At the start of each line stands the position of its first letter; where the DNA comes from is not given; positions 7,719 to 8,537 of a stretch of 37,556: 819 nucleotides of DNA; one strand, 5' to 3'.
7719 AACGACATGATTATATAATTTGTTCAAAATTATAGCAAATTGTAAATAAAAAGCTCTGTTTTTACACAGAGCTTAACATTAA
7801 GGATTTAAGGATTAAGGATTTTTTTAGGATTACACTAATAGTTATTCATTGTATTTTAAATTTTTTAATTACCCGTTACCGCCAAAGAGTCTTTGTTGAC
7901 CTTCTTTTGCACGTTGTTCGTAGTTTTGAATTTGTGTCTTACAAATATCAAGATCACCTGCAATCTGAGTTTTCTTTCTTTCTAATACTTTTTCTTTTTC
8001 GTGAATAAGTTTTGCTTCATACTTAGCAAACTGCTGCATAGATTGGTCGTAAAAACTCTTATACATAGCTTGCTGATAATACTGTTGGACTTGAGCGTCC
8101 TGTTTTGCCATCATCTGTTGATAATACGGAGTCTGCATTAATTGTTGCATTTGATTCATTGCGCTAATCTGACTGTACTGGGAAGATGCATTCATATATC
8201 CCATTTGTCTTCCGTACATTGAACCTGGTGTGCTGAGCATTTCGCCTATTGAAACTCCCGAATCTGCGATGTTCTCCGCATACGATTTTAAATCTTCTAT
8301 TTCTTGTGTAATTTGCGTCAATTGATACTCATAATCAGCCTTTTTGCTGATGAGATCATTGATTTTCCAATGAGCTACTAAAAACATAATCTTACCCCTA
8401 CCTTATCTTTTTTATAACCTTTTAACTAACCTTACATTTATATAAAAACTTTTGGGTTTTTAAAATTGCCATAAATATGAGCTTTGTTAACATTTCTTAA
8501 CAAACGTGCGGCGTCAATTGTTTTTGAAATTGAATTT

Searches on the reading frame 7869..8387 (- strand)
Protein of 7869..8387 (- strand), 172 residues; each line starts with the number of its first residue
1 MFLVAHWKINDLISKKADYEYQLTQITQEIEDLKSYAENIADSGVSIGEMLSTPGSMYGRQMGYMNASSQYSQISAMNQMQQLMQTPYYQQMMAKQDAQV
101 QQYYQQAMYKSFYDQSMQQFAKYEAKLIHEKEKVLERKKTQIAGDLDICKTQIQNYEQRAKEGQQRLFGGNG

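Call 12: search_protein_families(library=pfam, proteins=[window:7869-8387:-], max_evalue=0.01)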
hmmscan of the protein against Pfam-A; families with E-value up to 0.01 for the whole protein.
window:7869-8387:- (172 aa): 0 families

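Call 14: find_encoding_contigs(protein=window:7869-8387:-, flank=10000, max_places=10)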
Protein window:7869-8387:- (172 aa): 21 contigs read that carry it; 7 places shown.
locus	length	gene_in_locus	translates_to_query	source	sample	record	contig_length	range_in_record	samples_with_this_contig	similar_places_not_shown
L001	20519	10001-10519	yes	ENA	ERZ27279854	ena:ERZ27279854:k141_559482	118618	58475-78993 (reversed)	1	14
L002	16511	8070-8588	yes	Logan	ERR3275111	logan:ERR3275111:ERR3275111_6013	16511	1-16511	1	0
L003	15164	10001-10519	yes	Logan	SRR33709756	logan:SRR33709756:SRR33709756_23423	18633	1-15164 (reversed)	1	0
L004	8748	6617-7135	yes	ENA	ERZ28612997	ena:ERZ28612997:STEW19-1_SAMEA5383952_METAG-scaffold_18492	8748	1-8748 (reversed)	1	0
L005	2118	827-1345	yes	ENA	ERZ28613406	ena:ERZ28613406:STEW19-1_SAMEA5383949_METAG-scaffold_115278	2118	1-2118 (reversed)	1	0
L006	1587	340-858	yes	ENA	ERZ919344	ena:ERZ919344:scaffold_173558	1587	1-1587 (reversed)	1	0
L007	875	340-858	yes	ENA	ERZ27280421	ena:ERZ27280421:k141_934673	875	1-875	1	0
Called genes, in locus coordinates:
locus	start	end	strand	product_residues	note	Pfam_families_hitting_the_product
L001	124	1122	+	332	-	PF01408:GFO_IDH_MocA, PF02894:GFO_IDH_MocA_C, PF22725:GFO_IDH_MocA_C3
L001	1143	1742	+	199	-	PF01066:CDP-OH_P_transf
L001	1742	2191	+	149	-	PF00588:SpoU_methylase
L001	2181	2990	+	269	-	PF01256:Carb_kinase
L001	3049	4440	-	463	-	PF02789:Peptidase_M17_N, PF00883:Peptidase_M17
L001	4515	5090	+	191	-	PF00625:Guanylate_kin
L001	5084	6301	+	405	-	PF02441:Flavoprotein, PF04127:DFP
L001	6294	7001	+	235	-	PF01784:DUF34_NIF3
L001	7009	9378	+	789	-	PF00488:MutS_V, PF20297:MSSS, PF01713:Smr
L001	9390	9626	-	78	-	-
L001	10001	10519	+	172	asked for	-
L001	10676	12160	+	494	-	PF25885:HH_EMRA (faint), PF02321:OEP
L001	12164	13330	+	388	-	PF25917:BSH_RND, PF25973:BSH_CzcB, PF25876:HH_MFP_RND, PF25944:Beta-barrel_RND (weak), PF25954:Beta-barrel_RND_2, PF25990:Beta-barrel_YknX, PF26002:Beta-barrel_AprE (weak)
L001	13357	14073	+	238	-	PF00005:ABC_tran, PF02463:SMC_N (faint)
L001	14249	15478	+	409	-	PF12704:MacB_PCD, PF02687:FtsX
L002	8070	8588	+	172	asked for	-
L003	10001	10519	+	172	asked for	-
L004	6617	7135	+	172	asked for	-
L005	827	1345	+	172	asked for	-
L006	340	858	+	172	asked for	-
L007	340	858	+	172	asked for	-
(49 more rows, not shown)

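Call 15: find_homologous_proteins(query=window:7869-8387:-, max_evalue=0.001)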
Query window:7869-8387:- (172 aa): 5 proteins with E <= 0.001 among 19 candidates.
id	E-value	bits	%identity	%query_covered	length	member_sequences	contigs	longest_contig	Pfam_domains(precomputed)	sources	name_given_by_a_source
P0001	4.0e-103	360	99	100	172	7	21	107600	-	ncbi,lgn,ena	-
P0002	1.8e-63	231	66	99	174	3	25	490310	-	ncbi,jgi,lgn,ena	-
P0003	1.0e-62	229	65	99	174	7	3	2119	-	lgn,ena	-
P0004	1.8e-50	189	54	99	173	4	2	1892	-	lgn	-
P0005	4.9e-46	175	50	98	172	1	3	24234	-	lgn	-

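Call 16: find_encoding_contigs(protein=P0002, flank=10000, max_places=4)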
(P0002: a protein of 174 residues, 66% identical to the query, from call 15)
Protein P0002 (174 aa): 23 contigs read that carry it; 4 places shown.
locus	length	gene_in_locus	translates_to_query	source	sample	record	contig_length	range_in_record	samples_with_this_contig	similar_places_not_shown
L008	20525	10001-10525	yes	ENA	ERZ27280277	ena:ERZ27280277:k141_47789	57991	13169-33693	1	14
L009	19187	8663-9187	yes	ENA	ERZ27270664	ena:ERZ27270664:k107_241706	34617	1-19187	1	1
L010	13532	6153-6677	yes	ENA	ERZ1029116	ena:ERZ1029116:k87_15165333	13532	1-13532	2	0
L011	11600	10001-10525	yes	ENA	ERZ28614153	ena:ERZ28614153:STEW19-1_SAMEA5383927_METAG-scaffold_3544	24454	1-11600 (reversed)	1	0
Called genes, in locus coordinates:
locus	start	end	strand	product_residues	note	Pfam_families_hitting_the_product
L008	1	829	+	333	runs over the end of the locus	PF01210:NAD_Gly3P_dh_N, PF07479:NAD_Gly3P_dh_C, PF20618:GPD_NAD_C_bact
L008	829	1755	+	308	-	PF04468:PSP1, PF28472:PSP1_3rd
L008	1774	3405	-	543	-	-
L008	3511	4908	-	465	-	PF02789:Peptidase_M17_N, PF00883:Peptidase_M17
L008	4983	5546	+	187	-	PF00625:Guanylate_kin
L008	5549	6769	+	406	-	PF02441:Flavoprotein, PF04127:DFP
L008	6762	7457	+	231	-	PF01784:DUF34_NIF3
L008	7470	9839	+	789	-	PF00488:MutS_V, PF20297:MSSS (weak), PF01713:Smr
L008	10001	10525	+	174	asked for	-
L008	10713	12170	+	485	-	PF02321:OEP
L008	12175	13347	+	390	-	PF25917:BSH_RND, PF25973:BSH_CzcB, PF25876:HH_MFP_RND, PF25940:LcnD_C (weak), PF25944:Beta-barrel_RND (weak), PF25954:Beta-barrel_RND_2, PF25990:Beta-barrel_YknX, PF26002:Beta-barrel_AprE (weak)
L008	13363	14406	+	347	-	PF11335:DUF3137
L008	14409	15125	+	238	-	PF00005:ABC_tran, PF02463:SMC_N (faint)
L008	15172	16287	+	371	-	PF11335:DUF3137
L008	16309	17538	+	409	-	PF12704:MacB_PCD, PF02687:FtsX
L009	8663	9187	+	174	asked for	-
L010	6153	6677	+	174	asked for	-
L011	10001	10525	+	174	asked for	-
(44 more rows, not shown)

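Call 17: find_encoding_contigs(protein=P0005, flank=10000, max_places=3)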
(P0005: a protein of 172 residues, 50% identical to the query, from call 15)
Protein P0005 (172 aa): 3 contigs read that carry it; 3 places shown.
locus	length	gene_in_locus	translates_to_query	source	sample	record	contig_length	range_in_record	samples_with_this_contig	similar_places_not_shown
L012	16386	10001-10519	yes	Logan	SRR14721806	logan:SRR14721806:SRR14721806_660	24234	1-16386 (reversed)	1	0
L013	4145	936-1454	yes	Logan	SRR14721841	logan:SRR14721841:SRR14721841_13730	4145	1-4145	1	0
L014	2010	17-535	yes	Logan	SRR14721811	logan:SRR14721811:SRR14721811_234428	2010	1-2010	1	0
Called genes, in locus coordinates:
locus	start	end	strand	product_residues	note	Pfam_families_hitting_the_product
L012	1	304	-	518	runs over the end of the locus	-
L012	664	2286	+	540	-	-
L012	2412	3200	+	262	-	PF00535:Glycos_transf_2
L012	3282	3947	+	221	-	-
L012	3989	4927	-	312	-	PF01134:GIDA (faint), PF01266:DAO (faint), PF03486:HI0933_like (faint), PF07992:Pyr_redox_2, PF12831:FAD_oxidored (faint), PF13738:Pyr_redox_3, PF00070:Pyr_redox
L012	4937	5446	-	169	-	-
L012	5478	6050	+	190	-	PF02367:TsaE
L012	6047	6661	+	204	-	PF00814:TsaD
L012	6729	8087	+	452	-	PF01844:HNH (weak)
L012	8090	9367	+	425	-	-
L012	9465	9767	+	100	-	-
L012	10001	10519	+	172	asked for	-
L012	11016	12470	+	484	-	PF02321:OEP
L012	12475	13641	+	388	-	PF25917:BSH_RND, PF25973:BSH_CzcB, PF25876:HH_MFP_RND, PF25940:LcnD_C (weak), PF25954:Beta-barrel_RND_2, PF25990:Beta-barrel_YknX, PF26002:Beta-barrel_AprE (weak)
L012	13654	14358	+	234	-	PF00005:ABC_tran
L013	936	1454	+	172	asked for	-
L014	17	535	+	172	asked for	-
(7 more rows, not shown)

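Call 18: find_encoding_contigs(protein=P0004, flank=10000, max_places=3)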
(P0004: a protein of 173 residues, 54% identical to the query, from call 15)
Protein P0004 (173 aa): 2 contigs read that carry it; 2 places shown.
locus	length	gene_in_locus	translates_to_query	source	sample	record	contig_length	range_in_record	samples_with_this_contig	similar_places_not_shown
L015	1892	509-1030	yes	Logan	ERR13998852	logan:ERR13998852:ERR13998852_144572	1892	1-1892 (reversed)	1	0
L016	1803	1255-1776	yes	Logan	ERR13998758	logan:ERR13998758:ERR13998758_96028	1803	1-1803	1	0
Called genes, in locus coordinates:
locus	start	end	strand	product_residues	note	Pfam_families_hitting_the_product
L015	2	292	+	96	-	?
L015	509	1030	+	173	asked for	-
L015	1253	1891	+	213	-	?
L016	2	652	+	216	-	?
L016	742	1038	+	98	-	-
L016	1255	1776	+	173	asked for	-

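Call 24: find_related_loci(query=A1, collection=genome_contigs, flank=10000)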
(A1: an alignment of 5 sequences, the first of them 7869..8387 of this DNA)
Query A1 (172 aa) in genome_contigs; peptide patterns used: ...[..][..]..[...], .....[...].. (x = any residue, [..] = any of these).
91 stretches matched a pattern; 3 encode a relative of the query (tblastn E <= 1e-3); 3 distinct loci.
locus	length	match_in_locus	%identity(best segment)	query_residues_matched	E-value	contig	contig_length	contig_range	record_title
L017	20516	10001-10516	66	1-171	9e-73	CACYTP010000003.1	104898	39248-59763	uncultured bacterium isolate RUG12268 genome assembly, contig: RUG12268_asm_3, whole genome shotgun sequence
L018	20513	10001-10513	66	1-172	2e-72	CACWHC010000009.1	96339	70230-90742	uncultured bacterium isolate RUG10582 genome assembly, contig: RUG10582_asm_9, whole genome shotgun sequence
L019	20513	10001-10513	49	1-171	4e-50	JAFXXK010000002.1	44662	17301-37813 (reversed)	Bacterium isolate RGIG6833 Sheep_Rumen-4__c125512, whole genome shotgun sequence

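Call 33: search_protein_families(library=ncbifam, proteins=[window:7869-8387:-], max_evalue=0.01)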
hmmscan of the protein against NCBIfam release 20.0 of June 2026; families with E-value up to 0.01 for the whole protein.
window:7869-8387:- (172 aa): 0 families

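Call 74: predict_structure(alignment_id=A1)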
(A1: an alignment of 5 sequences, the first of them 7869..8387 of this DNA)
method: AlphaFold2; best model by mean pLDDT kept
length: 172 residues; sequences in the alignment: 5
mean_pLDDT: 69.7   pTM: 0.49
mean pLDDT of the five models: 69.7, 69.3, 68.8, 64.5, 63.4
residues with pLDDT >= 90: 0; 70-90: 105; 50-70: 40; < 50: 27
segments of 3 or more residues with pLDDT < 50: 42-64, 170-172
pLDDT, mean of each block of 10 residues (from residue 1): 63 84 82 69 42 39 53 75 80 78 79 72 67 79 87 79 63 41
secondary structure, 60 per line:
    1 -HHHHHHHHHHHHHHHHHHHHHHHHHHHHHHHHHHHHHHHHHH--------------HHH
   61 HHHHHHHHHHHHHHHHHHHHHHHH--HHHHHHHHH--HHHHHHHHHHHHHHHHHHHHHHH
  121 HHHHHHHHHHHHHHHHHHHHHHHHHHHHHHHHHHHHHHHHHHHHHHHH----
elements in order: H2-43 H58-84 H87-95 H98-168

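Call 77: fold_search(model_id=the predicted structure, library=pdb)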
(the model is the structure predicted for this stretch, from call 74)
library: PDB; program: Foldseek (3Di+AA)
matches with E <= 10: 273; with E <= 0.001: 0
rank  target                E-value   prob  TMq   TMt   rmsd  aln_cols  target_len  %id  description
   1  3g6b_A                1.2e-01  0.80  0.37  0.32  14.1       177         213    9  Crystal structure of a Soluble Chemoreceptor from Thermotoga maritima Asn217Ile mutant (released 2009-07-28)
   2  3g67_A                3.2e-01  0.60  0.37  0.32  14.1       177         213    9  Crystal Structure of a Soluble Chemoreceptor from Thermotoga maritima (released 2009-07-28)
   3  6z6f_C                3.2e-01  0.51  0.31  0.14  10.4       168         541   13  HDAC-PC (released 2021-02-17)
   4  7o3x_A                3.2e-01  0.41  0.31  0.26   9.5       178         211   15  Structural basis for VIPP1 oligomerization and maintenance of thylakoid membrane integrity (released 2021-06-30)
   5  6z6o_C                3.7e-01  0.54  0.35  0.14  10.2       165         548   13  HDAC-TC (released 2021-02-17)
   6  7o3w_A                4.0e-01  0.38  0.30  0.26   9.0       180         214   14  Structural basis for VIPP1 oligomerization and maintenance of thylakoid membrane integrity (released 2021-06-30)
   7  6ixe                  4.4e-01  0.23  0.26  0.21  19.6       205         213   14  Crystal structure of SeMet apo SH3BP5 (I41) (released 2019-03-20)
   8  7ux1_A                4.7e-01  0.30  0.30  0.10  21.7       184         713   15  EcMscK in an Open Conformation (released 2022-11-23)
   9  6ixg_A                5.3e-01  0.13  0.21  0.17  24.4       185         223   14  Crystal structure of native apo SH3BP5 (P41) (released 2019-03-20)
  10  6ewy                  5.6e-01  0.33  0.31  0.27  16.0       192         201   12  RipA Peptidoglycan hydrolase (Rv1477, Mycobacterium tuberculosis) N-terminal domain (released 2018-05-02)
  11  6ixg_B                6.2e-01  0.13  0.21  0.17  26.2       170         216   14  Crystal structure of native apo SH3BP5 (P41) (released 2019-03-20)
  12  8wjo_B                7.4e-01  0.41  0.39  0.27  14.4       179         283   16  Cryo-EM structure of 8-subunit Smc5/6 arm region (released 2024-06-26)
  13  7zr1_C                7.4e-01  0.41  0.36  0.11  14.3       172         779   15  Chaetomium thermophilum Mre11-Rad50-Nbs1 complex bound to ATPyS (composite structure) (released 2023-01-11)
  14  8otz_EQ               7.8e-01  0.94  0.49  0.48   7.3       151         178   14  48-nm repeat of the native axonemal doublet microtubule from bovine sperm (released 2023-11-22)
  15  8i4v_B                7.8e-01  0.35  0.34  0.25  12.0       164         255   14  Cryo-EM structure of 5-subunit Smc5/6 arm region (released 2024-06-26)
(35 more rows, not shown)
